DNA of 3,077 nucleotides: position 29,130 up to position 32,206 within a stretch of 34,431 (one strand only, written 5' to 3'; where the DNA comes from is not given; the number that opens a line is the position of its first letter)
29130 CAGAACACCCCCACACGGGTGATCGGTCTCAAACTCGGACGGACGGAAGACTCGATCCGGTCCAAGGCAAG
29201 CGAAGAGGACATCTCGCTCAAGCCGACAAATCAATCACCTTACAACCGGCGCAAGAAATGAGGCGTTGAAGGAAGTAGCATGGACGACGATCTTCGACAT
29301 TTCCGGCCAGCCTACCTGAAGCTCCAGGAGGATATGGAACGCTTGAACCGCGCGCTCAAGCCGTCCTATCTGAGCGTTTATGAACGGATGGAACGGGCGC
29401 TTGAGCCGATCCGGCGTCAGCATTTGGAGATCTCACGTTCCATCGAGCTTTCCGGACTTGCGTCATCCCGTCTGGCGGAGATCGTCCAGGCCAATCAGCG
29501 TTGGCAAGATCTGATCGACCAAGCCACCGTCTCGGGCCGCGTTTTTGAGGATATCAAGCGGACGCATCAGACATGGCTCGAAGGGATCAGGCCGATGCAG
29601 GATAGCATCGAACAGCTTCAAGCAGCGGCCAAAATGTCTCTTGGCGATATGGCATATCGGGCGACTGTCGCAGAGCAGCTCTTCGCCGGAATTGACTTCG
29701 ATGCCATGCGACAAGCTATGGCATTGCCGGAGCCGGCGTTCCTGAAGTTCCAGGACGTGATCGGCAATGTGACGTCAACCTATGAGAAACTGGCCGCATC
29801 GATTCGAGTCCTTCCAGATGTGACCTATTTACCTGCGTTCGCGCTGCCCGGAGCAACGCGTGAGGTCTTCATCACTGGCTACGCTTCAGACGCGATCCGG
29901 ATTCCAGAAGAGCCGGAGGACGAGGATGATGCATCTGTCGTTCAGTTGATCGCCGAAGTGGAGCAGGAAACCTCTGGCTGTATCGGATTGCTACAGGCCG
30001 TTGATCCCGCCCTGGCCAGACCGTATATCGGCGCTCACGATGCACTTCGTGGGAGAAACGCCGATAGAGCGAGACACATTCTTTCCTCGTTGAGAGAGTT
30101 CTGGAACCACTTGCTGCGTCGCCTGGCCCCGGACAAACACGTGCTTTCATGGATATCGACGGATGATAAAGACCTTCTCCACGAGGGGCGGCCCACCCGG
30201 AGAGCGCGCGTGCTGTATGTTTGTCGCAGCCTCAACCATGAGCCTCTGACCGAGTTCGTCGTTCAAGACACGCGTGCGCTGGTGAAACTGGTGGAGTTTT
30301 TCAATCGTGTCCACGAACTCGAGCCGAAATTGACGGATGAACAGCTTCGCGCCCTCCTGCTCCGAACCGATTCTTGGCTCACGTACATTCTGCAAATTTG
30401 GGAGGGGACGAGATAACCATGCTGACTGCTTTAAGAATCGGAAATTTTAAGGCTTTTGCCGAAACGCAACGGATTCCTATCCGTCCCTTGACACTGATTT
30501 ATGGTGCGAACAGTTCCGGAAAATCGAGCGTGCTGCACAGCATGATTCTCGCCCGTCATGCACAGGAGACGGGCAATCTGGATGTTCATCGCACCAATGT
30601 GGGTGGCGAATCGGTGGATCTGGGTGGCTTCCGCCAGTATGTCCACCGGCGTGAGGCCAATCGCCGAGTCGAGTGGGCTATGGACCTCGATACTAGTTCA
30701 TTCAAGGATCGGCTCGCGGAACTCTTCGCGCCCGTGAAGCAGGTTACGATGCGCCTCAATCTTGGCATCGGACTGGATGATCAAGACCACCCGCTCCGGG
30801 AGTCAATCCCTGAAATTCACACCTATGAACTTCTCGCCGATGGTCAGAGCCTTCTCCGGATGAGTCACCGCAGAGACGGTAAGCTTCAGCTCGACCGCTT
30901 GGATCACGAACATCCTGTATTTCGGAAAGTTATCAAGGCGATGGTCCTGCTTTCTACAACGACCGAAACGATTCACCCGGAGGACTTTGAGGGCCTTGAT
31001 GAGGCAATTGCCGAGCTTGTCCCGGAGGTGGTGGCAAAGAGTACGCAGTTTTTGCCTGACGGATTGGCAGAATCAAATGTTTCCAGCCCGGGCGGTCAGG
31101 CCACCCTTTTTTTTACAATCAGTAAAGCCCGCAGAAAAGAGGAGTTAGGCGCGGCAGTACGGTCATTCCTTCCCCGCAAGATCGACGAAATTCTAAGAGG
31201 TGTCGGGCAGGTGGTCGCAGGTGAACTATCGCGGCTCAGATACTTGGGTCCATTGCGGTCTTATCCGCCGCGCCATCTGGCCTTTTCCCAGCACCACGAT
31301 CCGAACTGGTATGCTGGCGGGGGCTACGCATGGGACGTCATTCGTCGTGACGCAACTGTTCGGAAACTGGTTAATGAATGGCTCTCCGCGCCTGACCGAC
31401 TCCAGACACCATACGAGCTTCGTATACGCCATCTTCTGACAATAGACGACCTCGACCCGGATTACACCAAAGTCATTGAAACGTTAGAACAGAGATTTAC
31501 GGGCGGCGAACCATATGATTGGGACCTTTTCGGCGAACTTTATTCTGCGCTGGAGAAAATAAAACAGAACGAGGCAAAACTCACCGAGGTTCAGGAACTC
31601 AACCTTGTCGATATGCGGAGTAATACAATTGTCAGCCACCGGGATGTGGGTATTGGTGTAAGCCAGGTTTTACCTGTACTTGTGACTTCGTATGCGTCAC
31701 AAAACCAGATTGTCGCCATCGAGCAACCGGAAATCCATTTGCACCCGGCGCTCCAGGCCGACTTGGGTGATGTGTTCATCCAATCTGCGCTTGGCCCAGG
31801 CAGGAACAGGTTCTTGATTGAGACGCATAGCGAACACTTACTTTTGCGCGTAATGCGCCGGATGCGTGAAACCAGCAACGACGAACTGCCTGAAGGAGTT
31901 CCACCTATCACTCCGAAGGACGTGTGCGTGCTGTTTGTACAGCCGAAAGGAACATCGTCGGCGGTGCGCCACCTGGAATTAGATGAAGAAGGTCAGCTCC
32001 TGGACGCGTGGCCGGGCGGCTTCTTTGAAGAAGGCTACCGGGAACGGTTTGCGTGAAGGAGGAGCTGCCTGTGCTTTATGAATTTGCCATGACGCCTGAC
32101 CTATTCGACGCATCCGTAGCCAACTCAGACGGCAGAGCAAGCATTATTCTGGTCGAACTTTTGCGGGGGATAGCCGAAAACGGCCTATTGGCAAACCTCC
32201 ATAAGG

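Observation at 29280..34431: Uncharacterised module appended to the hsd genes: helical protein, ABC ATPase (DUF3696-like), HxRx4D protein and SF2 helicase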

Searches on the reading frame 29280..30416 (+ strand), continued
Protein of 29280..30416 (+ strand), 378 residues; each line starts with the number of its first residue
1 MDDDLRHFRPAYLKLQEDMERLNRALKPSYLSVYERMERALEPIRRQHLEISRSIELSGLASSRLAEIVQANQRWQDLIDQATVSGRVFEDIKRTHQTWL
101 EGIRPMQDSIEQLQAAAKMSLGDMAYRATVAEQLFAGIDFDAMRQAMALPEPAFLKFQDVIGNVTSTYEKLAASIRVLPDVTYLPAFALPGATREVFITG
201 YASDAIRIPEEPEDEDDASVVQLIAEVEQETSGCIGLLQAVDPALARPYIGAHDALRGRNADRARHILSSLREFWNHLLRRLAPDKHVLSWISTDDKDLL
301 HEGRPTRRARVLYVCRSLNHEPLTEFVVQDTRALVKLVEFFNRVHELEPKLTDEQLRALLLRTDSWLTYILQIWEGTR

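Call 62: find_homologous_proteins(query=L026:13831-15690:+, max_evalue=0.00001)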
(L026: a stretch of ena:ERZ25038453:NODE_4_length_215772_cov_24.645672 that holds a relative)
Query L026:13831-15690:+ (619 aa): 4588 proteins with E <= 0.00001 among 8000 candidates; the best 120 are listed.
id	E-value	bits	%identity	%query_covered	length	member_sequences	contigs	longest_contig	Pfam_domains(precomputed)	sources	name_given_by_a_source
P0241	0.0e+0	1375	98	100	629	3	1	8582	PF00270.36,PF00271.38,PF04851.22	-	-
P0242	0.0e+0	1356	97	100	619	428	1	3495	PF00270.36,PF00271.38,PF04851.22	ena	-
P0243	0.0e+0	1354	96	100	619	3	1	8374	PF00270.36,PF00271.38,PF04851.22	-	-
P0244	0.0e+0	1322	94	100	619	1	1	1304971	PF00270.36,PF00271.38,PF04851.22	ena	-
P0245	0.0e+0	1321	94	100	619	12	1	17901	PF00270.36,PF00271.38,PF04851.22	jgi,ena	-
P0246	0.0e+0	1316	93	100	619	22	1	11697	PF00270.36,PF00271.38,PF04851.22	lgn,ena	-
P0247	0.0e+0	1304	93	100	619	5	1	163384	PF00270.36,PF00271.38,PF04851.22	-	-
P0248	0.0e+0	1294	92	100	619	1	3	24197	PF00270.36,PF00271.38,PF04851.22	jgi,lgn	jgi:superfamily II DNA or RNA helicase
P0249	0.0e+0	1279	90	100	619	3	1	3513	PF00270.36,PF00271.38,PF04851.22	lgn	-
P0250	0.0e+0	1240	87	100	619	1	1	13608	PF00270.36,PF00271.38,PF04851.22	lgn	-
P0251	0.0e+0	1237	87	100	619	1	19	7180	PF00270.36,PF00271.38,PF04851.22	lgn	-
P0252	0.0e+0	1224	97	91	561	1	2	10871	PF00271.38,PF04851.22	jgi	-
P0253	0.0e+0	1224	86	100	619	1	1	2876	PF00270.36,PF00271.38,PF04851.22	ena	-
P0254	0.0e+0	1158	81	100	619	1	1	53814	PF00270.36,PF00271.38,PF04851.22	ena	-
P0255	0.0e+0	1148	80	100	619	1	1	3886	PF00270.36,PF00271.38,PF04851.22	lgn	-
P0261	0.0e+0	1115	77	100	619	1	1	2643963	PF00270.36,PF00271.38,PF04851.22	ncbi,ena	-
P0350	7.3e-219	747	57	100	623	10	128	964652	PF00270.36,PF00271.38,PF04851.22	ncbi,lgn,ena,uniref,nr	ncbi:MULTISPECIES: DEAD/DEAH box helicase [Micrococcales]|uniref:Superfamily II DNA or RNA helicase 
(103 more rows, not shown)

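Call 63: find_encoding_contigs(protein=P0261, flank=7000, max_places=2)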
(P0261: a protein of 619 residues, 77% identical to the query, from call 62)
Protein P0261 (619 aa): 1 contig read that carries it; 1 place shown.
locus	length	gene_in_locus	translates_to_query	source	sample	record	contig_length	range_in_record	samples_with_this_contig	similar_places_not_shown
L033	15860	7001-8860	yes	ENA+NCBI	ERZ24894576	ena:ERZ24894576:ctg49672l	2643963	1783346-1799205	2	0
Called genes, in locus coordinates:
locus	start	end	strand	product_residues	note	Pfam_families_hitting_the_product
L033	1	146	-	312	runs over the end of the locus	PF02574:S-methyl_trans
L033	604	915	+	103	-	PF06153:CdAMP_rec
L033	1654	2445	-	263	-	PF01261:AP_endonuc_2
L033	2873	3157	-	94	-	PF02597:ThiS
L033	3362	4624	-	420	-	PF05810:NinF, PF00291:PALP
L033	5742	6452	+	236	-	PF09313:TehB-like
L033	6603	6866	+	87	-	-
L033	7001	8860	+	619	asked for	PF04851:ResIII, PF00270:DEAD (weak), PF00271:Helicase_C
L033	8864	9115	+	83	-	-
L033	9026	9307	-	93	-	-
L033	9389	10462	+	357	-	-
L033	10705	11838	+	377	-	PF13384:HTH_23 (weak), PF13518:HTH_28, PF13011:LZ_Tnp_IS481 (weak), PF13551:HTH_29 (weak), PF13565:HTH_32, PF00665:rve, PF13683:rve_3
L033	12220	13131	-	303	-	PF02607:B12-binding_2, PF02310:B12-binding, PF13744:HTH_37 (weak), PF01381:HTH_3, PF12844:HTH_19 (weak), PF13443:HTH_26 (weak), PF13560:HTH_31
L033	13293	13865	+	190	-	PF02469:Fasciclin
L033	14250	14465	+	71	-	PF04070:DUF378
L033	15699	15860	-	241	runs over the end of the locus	-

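Call 64: find_encoding_contigs(protein=P0350, flank=6000, max_places=4)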
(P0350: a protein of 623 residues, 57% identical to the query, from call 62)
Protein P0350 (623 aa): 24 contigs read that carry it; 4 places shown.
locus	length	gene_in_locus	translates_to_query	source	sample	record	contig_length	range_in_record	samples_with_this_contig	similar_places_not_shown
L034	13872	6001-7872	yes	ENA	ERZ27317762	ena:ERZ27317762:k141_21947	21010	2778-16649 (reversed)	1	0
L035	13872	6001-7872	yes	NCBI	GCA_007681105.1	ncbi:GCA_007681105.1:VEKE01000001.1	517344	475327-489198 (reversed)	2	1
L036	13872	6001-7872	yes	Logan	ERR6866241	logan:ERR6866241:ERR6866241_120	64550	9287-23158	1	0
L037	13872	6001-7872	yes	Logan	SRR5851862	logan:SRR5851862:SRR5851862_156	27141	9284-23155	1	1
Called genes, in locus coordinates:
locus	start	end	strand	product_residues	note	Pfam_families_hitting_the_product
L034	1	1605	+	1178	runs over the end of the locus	PF08751:TrwC, PF01443:Viral_helicase1 (faint), PF13245:AAA_19, PF13604:AAA_30, PF22232:TraI_hel_assoc_N, PF27170:SH3_Rv2311 (weak)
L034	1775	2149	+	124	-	-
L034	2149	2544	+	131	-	PF00239:Resolvase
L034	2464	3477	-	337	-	PF02481:DNA_processg_A, PF18306:LDcluster4 (weak)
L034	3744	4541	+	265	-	-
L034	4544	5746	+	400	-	PF01381:HTH_3, PF13560:HTH_31 (weak), PF06114:Peptidase_M78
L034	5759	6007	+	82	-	PF09954:DUF2188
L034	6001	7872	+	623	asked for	PF00270:DEAD (weak), PF04851:ResIII, PF00271:Helicase_C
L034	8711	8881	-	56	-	-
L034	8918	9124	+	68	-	-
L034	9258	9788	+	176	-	PF11343:DUF3145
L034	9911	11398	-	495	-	PF01039:Carboxyl_trans, PF03255:ACCA (weak), PF06833:MdcE (weak)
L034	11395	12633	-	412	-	PF00109:ketoacyl-synt, PF02801:Ketoacyl-synt_C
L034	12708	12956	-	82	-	PF00550:PP-binding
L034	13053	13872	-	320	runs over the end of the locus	PF00108:Thiolase_N, PF08545:ACP_syn_III, PF08541:ACP_syn_III_C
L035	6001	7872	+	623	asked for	PF00270:DEAD (weak), PF04851:ResIII, PF00271:Helicase_C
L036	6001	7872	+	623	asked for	PF00270:DEAD (weak), PF04851:ResIII, PF00271:Helicase_C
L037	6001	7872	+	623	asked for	PF00270:DEAD (weak), PF04851:ResIII, PF00271:Helicase_C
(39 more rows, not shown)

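Call 82: search_protein_families(library=pfam, proteins=[L026:15694-15942:+, L033:8864-9115:+], max_evalue=0.01)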
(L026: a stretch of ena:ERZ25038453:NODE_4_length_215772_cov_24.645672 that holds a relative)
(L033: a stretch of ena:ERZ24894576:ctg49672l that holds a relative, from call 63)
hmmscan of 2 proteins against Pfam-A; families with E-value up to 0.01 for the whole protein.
L026:15694-15942:+ (82 aa): 0 families

L033:8864-9115:+ (83 aa): 0 families

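Call 94: search_protein_families(library=padloc, proteins=[L026:13831-15690:+, L026:15694-15942:+], max_evalue=0.01)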
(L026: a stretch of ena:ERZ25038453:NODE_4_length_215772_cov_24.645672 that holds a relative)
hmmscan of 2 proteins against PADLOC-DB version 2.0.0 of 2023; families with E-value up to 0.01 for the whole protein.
L026:13831-15690:+ (619 aa): 18 families
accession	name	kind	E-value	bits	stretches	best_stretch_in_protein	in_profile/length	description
PDLC03659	mREase_IV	-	1.1e-15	54.6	1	97-379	289-553/945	Type IV methyl-directed restriction enzyme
PDLC02707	PbeA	-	9.7e-13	45.6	1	281-380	521-618/672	PbeA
PDLC02704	PbeA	-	1.7e-09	34.7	1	298-381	550-633/682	PbeA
PDLC03658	mREase_IV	-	2e-09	33.8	1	124-379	309-545/953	Type IV methyl-directed restriction enzyme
PDLC03049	REase_I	-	6.8e-08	29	1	145-227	276-364/807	Type I restriction enzyme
PDLC02870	DpdF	-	2.7e-07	27.5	1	289-378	230-319/534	DpdF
PDLC03928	PsyrT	-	7.1e-07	25.9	1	293-381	249-337/689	-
PDLC03047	REase_I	-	2.4e-06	23.6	1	147-380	450-704/1107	Type I restriction enzyme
PDLC02861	DpdF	-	4e-05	20.1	1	300-378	254-332/611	DpdF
PDLC02705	PbeA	-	6.6e-05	19.3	1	292-382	532-623/691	PbeA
PDLC02706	PbeA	-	0.0001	19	0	322-380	602-660/722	PbeA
PDLC02703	PbeA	-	0.00019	18.1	1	321-397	541-613/626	PbeA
PDLC03041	REase_I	-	0.00085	15.4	0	156-217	451-515/1099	Type I restriction enzyme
PDLC03042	REase_I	-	0.0012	14.3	1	169-220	602-652/1170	Type I restriction enzyme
PDLC02864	DpdF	-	0.0017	15.2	0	239-378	186-327/610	DpdF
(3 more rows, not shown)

L026:15694-15942:+ (82 aa): 0 families

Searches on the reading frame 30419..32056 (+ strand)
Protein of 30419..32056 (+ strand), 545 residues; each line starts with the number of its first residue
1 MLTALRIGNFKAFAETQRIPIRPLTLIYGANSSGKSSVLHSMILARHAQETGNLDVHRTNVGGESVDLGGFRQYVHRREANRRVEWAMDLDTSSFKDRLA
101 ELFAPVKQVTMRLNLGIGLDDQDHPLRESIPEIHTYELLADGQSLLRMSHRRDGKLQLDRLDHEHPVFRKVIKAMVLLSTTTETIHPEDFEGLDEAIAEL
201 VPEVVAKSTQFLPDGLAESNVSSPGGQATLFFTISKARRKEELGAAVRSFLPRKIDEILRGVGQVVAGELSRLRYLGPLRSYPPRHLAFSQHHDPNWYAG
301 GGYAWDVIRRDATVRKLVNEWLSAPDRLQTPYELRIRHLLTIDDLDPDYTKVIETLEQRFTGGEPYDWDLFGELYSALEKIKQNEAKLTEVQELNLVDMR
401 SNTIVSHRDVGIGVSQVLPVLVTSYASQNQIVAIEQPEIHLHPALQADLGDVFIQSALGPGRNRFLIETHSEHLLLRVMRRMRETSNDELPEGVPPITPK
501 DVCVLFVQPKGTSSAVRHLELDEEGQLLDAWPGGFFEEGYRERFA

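Call 6: search_protein_families(library=padloc, proteins=[window:30419-32056:+], max_evalue=0.01)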
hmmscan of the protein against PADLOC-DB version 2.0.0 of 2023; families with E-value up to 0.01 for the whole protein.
window:30419-32056:+ (545 aa): 99 families (the best 25 are shown)
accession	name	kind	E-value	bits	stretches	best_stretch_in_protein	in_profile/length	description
PDLC04707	PDC-M55A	-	6.5e-48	161.7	2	391-542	259-405/421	-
PDLC03878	NsnB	-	2.7e-44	150.3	1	1-538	1-334/345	-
PDLC04148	HEC-03B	-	1.9e-39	134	2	405-539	314-437/458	-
PDLC02979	AriA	-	2.1e-22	78.4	2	341-474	244-372/373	-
PDLC02980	AriA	-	8e-16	56.9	2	343-475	204-303/304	-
PDLC04176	HEC-01A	-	6.1e-13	46.9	2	376-475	222-321/371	-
PDLC04178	HEC-01A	-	3e-11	41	2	2-53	9-59/399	-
PDLC04177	HEC-01A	-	1.1e-10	39.1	2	1-80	4-75/393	-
PDLC02335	AbiLi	-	1.9e-10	38.3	1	1-48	49-102/326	AbiLi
PDLC00285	PtuA1|PtuA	-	2.8e-10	38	1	382-474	235-329/432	AAA ATPase domain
PDLC02981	AriAB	-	4.8e-10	36.8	1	424-475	326-377/694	-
PDLC04393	PDC-M07A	-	5.5e-10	36.8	1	1-89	1-89/435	-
PDLC04392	PDC-M07A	-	4e-09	34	1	1-80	1-80/432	-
PDLC04389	PDC-M07A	-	4.3e-09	33.9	1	2-50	6-54/443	-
PDLC02915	ATPase-Toprim_I-B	-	5.1e-09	33.5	1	423-484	250-308/623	-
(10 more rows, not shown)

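Call 7: search_protein_families(library=pfam, proteins=[window:30419-32056:+], max_evalue=0.1)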
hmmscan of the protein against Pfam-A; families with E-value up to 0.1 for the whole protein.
window:30419-32056:+ (545 aa): 8 families
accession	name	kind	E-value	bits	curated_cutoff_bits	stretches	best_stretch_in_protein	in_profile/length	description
PF13175.12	AAA_15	-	2.3e-21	77.3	32.1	2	335-474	239-373/374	AAA ATPase domain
PF13304.12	AAA_21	-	1.3e-15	58.7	27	2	269-475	134-303/304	AAA domain, putative AbiEii toxin, Type IV TA system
PF12476.13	DUF3696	-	1.6e-06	28.7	22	1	497-538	1-44/52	Protein of unknown function (DUF3696)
PF02463.25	SMC_N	-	5.7e-06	26.3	40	1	2-45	2-49/220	RecF/RecN/SMC N terminal domain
PF13476.12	AAA_23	-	3.2e-05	25.1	27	1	5-45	2-42/201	AAA domain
PF13555.12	AAA_29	-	0.00048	20.3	27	1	2-42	1-44/61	P-loop containing region of AAA domain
PF01580.24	FtsK_SpoIIIE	-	0.022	14.7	24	1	25-45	42-62/221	FtsK/SpoIIIE family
PF13514.12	AAA_27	-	0.059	13.4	22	1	22-42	26-46/206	AAA domain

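Call 8: search_protein_families(library=ncbifam, proteins=[window:30419-32056:+], max_evalue=0.1)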
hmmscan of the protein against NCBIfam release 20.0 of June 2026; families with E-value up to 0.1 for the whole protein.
window:30419-32056:+ (545 aa): 10 families
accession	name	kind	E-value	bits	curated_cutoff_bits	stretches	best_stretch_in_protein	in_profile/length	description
TIGR00611.2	recf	equivalog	0.0002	20.7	172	1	2-45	1-44/339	DNA replication/repair protein RecF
NF047739.1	antiphage_MADS3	equivalog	0.00027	20.2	420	1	1-91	1-90/427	methylation-associated defense system AAA family ATPase MAD3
TIGR02169.1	SMC_prok_A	equivalog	0.00063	17.5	729.4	1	4-42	4-43/1165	chromosome segregation protein SMC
NF041760.1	PtuA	equivalog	0.00086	18.3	500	0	2-42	52-92/524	retron Ec78 anti-phage system effector ATPase PtuA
NF010680.0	PRK14079.1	equivalog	0.0013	17.9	386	1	2-56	3-53/349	recombination protein F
NF038234.1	retron_eff_Eco8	equivalog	0.002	16.8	250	1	428-485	272-335/679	retron Eco8 family effector endonuclease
NF053563.1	Rkd4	equivalog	0.003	15.7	860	1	4-42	5-43/747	arcadin-4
NF041035.1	Rad50_Halo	equivalog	0.0056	15.1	1000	1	3-45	4-46/883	DNA double-strand break repair ATPase Rad50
NF002572.0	PRK02224.1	equivalog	0.027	12.7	1087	1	2-45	3-46/888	DNA double-strand break repair ATPase Rad50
NF003034.1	PRK03918.1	equivalog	0.037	12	700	1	3-45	4-46/878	DNA double-strand break repair ATPase Rad50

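Call 11: find_encoding_contigs(protein=window:30419-32056:+, flank=10000, max_places=6)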
Protein window:30419-32056:+ (545 aa): no gene with exactly this product is on record in the collection.
